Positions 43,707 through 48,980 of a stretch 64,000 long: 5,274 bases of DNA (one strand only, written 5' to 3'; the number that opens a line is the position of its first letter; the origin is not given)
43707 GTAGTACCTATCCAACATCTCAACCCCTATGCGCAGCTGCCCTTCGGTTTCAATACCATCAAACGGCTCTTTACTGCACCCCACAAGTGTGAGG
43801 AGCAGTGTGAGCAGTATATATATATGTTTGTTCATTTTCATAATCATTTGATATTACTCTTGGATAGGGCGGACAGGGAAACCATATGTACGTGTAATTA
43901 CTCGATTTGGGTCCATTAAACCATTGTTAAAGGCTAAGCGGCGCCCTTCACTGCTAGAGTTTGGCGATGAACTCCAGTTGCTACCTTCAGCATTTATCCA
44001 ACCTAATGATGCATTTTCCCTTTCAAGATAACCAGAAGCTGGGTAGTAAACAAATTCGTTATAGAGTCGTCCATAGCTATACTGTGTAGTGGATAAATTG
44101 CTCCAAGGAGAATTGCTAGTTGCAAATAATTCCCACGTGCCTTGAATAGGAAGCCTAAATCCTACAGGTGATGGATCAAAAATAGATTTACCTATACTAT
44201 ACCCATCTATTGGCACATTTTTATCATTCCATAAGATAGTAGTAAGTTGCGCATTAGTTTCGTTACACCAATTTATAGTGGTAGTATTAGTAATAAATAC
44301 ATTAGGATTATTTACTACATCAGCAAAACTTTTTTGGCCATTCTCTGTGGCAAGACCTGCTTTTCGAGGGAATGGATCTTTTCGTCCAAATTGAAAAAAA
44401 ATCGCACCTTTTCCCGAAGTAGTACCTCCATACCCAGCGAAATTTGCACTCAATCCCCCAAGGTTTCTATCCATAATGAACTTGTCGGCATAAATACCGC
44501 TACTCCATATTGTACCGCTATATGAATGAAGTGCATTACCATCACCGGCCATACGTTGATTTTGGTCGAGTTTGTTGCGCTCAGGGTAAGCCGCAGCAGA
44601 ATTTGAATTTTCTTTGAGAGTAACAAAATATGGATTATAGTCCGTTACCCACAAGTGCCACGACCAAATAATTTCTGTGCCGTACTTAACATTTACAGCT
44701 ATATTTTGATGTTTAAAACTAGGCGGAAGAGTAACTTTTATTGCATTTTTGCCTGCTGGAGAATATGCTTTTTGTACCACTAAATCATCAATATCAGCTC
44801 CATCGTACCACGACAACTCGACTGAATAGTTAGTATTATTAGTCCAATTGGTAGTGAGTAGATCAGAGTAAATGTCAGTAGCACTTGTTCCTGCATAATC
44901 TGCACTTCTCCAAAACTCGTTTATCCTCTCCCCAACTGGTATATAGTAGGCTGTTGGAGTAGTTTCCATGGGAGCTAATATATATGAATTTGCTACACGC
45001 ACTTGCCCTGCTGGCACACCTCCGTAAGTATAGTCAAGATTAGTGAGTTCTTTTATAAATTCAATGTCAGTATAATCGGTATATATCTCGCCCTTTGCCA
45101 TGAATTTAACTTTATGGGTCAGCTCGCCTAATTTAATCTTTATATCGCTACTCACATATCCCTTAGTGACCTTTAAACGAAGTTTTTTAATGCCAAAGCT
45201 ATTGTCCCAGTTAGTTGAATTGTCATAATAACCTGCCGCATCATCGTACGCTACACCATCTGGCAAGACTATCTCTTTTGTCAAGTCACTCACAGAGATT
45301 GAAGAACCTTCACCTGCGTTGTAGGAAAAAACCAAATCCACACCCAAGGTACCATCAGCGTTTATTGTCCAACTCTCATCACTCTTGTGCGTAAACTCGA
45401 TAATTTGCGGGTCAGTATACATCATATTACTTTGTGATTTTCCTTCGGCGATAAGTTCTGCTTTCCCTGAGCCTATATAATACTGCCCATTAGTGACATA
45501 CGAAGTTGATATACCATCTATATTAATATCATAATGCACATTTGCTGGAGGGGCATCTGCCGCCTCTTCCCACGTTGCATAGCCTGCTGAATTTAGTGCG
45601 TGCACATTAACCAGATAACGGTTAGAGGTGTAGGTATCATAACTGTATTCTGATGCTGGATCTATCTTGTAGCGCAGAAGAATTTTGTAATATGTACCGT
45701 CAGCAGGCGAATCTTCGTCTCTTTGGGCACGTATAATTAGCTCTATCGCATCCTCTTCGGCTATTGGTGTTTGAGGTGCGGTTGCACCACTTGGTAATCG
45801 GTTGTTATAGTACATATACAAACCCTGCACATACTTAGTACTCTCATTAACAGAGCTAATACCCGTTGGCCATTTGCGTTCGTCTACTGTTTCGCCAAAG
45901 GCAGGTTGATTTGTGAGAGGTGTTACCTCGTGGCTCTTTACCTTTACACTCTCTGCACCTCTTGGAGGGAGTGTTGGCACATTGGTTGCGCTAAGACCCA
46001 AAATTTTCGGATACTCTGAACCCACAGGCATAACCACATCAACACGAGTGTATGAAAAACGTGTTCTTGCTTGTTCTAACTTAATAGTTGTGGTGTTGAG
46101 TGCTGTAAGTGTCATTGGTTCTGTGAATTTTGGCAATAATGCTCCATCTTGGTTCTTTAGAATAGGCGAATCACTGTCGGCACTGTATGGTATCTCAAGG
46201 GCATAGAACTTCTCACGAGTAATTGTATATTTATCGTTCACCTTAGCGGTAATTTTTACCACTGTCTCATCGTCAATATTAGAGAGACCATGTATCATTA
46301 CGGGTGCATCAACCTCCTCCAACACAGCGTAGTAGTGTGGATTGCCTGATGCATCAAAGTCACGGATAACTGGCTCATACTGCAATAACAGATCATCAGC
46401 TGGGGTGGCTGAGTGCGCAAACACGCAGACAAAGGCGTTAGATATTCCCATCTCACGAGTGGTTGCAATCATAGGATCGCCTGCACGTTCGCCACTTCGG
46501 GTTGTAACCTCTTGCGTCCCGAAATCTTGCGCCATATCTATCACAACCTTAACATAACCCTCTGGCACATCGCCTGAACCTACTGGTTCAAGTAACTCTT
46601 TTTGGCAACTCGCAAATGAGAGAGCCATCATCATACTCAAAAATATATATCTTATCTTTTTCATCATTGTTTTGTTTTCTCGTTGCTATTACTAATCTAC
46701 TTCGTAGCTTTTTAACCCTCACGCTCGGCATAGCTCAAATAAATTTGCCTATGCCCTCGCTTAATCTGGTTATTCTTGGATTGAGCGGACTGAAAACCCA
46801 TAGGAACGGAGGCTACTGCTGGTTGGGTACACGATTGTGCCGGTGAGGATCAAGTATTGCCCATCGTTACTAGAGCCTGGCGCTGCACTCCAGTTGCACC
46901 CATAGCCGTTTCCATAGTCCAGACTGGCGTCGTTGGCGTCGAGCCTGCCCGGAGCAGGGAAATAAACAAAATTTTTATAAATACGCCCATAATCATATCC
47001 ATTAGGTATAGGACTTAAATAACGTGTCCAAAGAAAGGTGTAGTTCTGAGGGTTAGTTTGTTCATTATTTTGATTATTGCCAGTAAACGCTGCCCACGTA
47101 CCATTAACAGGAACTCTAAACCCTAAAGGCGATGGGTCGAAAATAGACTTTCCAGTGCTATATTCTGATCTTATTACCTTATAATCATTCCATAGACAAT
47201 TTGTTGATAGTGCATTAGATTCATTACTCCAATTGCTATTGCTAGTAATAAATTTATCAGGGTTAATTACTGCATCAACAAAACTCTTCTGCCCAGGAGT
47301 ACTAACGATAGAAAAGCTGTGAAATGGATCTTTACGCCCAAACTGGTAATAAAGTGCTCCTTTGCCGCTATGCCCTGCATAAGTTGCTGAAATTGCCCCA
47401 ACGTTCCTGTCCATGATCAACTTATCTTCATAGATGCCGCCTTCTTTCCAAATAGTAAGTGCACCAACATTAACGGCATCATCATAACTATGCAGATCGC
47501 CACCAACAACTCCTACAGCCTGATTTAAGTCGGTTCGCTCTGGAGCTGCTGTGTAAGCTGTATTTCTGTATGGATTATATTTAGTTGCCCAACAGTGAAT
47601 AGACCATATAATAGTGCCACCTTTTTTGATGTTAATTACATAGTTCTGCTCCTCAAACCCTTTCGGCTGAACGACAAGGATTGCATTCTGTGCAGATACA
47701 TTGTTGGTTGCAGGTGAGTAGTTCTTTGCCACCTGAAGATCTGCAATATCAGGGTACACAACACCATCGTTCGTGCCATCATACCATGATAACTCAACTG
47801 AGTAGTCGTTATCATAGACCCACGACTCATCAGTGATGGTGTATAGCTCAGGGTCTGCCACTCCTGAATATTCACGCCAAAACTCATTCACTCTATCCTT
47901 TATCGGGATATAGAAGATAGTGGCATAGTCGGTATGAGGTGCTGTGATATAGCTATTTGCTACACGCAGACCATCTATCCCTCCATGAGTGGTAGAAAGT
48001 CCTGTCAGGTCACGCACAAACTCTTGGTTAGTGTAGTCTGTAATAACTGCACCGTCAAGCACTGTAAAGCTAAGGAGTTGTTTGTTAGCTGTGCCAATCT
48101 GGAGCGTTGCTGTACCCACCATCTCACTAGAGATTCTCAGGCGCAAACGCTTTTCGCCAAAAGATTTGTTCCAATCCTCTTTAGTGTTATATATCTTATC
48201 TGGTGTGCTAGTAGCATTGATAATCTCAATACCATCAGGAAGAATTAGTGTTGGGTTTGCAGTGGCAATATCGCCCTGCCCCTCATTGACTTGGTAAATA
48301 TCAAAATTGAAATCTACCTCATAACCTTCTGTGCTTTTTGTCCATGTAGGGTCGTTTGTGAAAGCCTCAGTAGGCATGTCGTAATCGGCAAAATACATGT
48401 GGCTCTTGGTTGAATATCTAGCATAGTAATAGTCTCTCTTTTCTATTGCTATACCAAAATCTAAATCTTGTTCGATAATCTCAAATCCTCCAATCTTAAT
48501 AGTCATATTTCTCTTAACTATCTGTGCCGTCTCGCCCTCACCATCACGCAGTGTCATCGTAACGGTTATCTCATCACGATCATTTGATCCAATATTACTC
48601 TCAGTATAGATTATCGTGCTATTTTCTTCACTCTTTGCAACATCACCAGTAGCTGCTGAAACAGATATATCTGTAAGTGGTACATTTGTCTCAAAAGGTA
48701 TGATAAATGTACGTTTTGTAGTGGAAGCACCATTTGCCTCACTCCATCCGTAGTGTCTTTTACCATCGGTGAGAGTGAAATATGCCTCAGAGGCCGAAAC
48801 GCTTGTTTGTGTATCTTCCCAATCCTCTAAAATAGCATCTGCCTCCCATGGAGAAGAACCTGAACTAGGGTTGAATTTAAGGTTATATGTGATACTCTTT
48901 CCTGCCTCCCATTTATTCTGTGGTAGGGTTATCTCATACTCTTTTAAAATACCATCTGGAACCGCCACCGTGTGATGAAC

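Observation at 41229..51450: Three tandem giant paralogous pilin-like lipoproteins ending in a FISUMP-like domain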

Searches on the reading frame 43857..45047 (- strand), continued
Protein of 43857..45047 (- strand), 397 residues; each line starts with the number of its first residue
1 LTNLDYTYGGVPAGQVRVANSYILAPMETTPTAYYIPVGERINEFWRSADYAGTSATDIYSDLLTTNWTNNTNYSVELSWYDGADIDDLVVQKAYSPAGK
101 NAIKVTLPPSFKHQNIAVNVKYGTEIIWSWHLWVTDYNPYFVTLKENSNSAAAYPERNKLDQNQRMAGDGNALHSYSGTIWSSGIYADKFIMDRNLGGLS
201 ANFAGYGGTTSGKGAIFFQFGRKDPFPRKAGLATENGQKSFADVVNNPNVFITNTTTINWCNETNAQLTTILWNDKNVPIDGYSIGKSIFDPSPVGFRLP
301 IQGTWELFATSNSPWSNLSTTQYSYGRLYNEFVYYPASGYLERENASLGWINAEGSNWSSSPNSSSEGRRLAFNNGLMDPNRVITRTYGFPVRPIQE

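Call 56: search_protein_families(library=ncbifam, proteins=[P0057, P0058, P0071, P0080, P0099, P0045, P0052, P0056, P0060, P0091], max_evalue=0.01)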
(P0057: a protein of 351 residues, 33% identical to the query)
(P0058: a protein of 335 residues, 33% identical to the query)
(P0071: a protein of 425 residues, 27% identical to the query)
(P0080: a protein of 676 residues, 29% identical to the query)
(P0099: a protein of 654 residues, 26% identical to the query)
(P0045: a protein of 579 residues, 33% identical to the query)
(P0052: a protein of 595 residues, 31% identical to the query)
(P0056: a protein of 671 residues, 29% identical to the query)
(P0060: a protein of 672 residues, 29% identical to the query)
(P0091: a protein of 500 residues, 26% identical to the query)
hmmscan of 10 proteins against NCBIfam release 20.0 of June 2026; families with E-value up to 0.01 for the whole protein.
P0057 (351 aa): 1 family
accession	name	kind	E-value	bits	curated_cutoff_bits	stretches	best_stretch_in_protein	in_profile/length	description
TIGR02145.1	Fib_succ_major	domain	6.7e-06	26.9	41.65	1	215-350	51-175/176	FISUMP domain-containing protein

P0058 (335 aa): 1 family
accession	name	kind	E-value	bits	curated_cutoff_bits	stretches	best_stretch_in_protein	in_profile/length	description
TIGR02145.1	Fib_succ_major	domain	1.5e-06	29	41.65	1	223-334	61-175/176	FISUMP domain-containing protein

P0071 (425 aa): 1 family
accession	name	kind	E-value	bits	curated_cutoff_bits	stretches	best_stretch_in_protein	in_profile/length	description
TIGR02145.1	Fib_succ_major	domain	1.1e-05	26.2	41.65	1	252-424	44-175/176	FISUMP domain-containing protein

P0080 (676 aa): 1 family
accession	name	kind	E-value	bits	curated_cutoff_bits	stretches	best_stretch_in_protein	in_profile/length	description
TIGR02145.1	Fib_succ_major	domain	1.2e-06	29.3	41.65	1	560-672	61-173/176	FISUMP domain-containing protein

P0099 (654 aa): 1 family
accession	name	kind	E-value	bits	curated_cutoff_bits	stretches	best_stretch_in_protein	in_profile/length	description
TIGR02145.1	Fib_succ_major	domain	1.5e-06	29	41.65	1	531-653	52-175/176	FISUMP domain-containing protein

P0045 (579 aa): 1 family
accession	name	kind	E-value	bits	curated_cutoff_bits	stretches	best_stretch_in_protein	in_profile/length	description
TIGR02145.1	Fib_succ_major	domain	2.2e-08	35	41.65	1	467-578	61-175/176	FISUMP domain-containing protein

P0052 (595 aa): 2 families
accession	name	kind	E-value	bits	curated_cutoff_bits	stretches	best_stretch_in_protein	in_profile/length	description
TIGR02145.1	Fib_succ_major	domain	3.5e-05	24.6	41.65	1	475-594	61-175/176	FISUMP domain-containing protein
NF052322.1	FimD_tip_adhes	equivalog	0.00019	20.3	170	1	6-187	154-327/664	fimbrial tip adhesin FimD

P0056 (671 aa): 2 families
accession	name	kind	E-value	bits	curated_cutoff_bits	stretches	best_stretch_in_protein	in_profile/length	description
TIGR02145.1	Fib_succ_major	domain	9.6e-07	29.6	41.65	1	558-670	52-175/176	FISUMP domain-containing protein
NF052322.1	FimD_tip_adhes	equivalog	0.0076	15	170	0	6-213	8-230/664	fimbrial tip adhesin FimD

P0060 (672 aa): 2 families
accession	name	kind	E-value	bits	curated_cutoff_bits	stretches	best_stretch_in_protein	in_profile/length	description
TIGR02145.1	Fib_succ_major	domain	1.9e-06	28.6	41.65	1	559-671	52-175/176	FISUMP domain-containing protein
NF052322.1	FimD_tip_adhes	equivalog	0.009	14.8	170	0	6-337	8-342/664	fimbrial tip adhesin FimD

P0091 (500 aa): 0 families

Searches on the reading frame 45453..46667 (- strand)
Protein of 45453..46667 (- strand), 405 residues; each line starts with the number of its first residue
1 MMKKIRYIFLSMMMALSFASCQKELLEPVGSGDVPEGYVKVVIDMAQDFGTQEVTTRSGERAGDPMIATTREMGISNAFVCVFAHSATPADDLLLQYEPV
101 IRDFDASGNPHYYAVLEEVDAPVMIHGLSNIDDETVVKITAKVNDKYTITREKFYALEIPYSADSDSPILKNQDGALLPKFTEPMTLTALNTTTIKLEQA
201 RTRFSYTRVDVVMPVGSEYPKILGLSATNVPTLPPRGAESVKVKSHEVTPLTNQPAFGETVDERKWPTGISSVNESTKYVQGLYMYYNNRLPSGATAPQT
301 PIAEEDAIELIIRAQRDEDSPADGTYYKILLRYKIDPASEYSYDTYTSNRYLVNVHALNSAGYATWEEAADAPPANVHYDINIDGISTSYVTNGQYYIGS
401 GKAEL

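Call 8: search_protein_families(library=pfam, proteins=[window:45453-46667:-], max_evalue=10)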
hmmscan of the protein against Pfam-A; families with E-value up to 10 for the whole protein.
seq(405 aa): 1 family
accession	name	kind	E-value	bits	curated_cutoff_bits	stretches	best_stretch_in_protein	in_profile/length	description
PF15495.12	Fimbrillin_C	-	2.2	9.2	27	0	325-376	8-64/84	Major fimbrial subunit protein type IV, Fimbrillin, C-terminal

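Call 58: search_protein_families(library=ncbifam, proteins=[window:45453-46667:-], max_evalue=5)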
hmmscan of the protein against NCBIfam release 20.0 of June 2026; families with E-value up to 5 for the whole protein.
window:45453-46667:- (405 aa): 3 families
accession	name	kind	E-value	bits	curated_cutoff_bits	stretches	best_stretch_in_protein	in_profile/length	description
NF038041.1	fim_Mfa1_fam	subfamily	5e-05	22.7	130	1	4-88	1-85/495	Mfa1 family fimbria major subunit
NF050142.1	PG1828_fam_lipo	equivalog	0.052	14.3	50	1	2-24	1-22/59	PG1828 family lipoprotein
NF053690.1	BamK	equivalog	0.24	11.2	120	1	2-23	1-22/199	BamK family beta-barrel-assembly machinery protein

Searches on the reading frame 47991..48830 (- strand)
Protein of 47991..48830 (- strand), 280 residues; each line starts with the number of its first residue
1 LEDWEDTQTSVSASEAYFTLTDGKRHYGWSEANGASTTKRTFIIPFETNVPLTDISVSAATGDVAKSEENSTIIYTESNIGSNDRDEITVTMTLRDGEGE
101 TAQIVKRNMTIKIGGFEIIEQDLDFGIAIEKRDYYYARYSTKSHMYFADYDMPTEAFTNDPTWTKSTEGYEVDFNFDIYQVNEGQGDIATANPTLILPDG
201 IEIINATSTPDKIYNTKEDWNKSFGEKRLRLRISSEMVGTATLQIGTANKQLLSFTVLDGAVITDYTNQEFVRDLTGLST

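Call 8: search_protein_families(library=pfam, proteins=[window:47991-48830:-], max_evalue=10)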
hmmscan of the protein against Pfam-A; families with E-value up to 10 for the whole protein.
seq(280 aa): 3 families
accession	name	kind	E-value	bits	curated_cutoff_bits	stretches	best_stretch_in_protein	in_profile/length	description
PF09134.16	Invasin_D3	-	0.023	15.6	33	1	68-105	2-39/98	Invasin, domain 3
PF20763.3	UDG-inhib_P56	-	0.092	13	24.1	1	89-111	9-31/53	Phage phi29, UDG inhibitor P56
PF08327.17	AHSA1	-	0.11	13.1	22.1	1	60-105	49-94/125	Activator of Hsp90 ATPase homolog 1-like protein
